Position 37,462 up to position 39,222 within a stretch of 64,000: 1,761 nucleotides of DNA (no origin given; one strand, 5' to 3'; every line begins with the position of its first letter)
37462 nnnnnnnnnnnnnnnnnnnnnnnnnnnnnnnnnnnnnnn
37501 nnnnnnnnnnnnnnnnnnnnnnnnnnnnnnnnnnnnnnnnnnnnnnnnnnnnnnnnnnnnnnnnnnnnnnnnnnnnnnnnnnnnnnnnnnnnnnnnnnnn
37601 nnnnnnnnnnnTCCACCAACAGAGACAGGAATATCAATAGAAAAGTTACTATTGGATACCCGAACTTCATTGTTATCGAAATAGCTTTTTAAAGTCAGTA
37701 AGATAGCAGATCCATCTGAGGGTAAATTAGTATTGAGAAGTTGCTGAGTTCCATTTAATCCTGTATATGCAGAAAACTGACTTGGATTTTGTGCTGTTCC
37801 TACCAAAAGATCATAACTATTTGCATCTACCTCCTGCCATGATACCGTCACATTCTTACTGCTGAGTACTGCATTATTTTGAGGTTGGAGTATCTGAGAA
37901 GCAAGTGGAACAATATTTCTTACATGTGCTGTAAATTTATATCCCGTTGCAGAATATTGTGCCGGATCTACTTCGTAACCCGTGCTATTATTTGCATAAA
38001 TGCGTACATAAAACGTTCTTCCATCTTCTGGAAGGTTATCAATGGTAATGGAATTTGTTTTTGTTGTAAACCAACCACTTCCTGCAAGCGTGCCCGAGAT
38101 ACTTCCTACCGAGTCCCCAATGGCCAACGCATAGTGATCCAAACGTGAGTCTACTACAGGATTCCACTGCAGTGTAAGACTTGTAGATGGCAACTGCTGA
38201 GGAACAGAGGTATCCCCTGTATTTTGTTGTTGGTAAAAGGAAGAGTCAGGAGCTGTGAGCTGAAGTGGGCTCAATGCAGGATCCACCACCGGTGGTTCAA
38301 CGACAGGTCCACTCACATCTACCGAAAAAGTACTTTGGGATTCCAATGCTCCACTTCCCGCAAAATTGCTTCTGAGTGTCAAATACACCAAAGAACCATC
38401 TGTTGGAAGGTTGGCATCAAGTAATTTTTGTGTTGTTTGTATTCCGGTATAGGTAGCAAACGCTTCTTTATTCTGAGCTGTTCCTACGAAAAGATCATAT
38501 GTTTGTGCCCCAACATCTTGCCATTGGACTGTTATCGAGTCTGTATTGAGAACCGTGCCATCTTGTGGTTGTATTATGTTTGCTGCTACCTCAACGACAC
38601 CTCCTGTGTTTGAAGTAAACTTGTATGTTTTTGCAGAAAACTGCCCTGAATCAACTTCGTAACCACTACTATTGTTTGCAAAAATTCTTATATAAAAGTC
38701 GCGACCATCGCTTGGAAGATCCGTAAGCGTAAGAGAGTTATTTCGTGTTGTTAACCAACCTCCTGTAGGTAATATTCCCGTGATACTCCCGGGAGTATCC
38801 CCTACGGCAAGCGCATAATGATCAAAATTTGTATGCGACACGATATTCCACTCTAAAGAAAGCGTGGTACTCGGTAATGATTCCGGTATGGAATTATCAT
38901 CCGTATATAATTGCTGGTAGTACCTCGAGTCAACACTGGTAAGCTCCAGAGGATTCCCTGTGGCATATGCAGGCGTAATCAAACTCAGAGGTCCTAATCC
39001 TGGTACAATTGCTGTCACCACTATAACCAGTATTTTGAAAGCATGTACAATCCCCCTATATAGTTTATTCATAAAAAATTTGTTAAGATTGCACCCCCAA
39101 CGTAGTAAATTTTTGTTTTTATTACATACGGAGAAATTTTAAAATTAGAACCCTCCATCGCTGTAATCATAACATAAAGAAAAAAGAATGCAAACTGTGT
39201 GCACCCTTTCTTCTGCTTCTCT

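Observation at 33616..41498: Two-gene surface module: a giant lectin/Ig/hydrolase-like protein plus a beta-propeller lipoprotein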

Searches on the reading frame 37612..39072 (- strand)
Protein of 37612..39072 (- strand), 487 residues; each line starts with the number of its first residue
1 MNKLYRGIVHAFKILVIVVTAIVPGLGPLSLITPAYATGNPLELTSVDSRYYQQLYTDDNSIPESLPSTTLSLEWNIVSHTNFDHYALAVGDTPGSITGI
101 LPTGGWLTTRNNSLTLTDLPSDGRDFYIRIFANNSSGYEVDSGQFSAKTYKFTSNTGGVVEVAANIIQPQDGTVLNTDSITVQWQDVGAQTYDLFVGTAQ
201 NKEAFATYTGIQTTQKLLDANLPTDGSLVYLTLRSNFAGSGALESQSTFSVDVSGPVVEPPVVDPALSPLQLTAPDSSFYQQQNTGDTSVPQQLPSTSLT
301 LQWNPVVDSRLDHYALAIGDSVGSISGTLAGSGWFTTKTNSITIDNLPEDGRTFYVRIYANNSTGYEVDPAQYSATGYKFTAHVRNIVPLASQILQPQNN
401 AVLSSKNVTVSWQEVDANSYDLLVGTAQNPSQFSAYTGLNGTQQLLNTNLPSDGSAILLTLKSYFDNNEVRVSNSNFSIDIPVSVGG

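Call 38: search_protein_families(library=pfam, proteins=[window:37612-39072:-], max_evalue=1)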
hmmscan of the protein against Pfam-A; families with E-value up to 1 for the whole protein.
seq(487 aa): 4 families
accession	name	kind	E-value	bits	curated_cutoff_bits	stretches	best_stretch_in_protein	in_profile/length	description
PF00041.27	fn3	-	3e-10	40.6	25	2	293-371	10-78/84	Fibronectin type III domain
PF16389.11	DUF4998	-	0.017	15.1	29.1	1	300-418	36-144/199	Domain of unknown function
PF16974.11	NAR2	-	0.066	13.2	26.6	0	125-150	105-130/142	High-affinity nitrate transporter accessory, Ig-like domain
PF25814.1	fn3_SORL1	-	0.79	10.2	27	0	173-200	11-38/90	SORL1-like, fn3 domain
